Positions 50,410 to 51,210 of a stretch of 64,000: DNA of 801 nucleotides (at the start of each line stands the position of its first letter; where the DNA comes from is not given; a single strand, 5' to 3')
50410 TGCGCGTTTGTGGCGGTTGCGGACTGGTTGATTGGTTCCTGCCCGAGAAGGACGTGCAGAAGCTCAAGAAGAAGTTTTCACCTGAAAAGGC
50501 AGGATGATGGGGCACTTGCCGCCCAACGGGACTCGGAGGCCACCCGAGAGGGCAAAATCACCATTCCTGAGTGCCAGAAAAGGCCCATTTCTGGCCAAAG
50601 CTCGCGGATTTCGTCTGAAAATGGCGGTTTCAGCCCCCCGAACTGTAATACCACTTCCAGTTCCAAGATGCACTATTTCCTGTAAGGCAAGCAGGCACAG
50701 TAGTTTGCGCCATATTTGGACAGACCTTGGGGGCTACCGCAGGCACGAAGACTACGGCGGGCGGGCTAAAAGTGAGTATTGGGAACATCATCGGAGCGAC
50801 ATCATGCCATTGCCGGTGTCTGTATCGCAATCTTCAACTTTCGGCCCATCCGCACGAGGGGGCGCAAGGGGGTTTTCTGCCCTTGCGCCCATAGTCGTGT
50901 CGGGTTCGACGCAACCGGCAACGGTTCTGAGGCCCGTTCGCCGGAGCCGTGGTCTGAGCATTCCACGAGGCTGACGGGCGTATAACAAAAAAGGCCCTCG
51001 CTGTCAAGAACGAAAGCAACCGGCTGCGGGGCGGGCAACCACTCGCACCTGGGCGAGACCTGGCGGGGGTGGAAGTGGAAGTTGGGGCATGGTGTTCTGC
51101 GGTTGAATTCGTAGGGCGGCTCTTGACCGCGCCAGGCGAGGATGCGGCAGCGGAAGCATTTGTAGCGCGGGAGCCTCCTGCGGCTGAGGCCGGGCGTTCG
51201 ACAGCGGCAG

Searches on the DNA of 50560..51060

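Call 76: search_rna_families(source=window, start=50560, end=51060, threshold=evalue, max_evalue=10)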
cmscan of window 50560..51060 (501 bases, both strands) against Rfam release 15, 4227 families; matches with E-value up to 10: 1.
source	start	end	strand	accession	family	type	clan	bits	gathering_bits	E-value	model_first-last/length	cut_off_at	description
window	50838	50973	+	RF02605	scr5239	Gene; sRNA;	-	17.9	64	0.96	1-158/158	no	Streptomyces sRNA scr5239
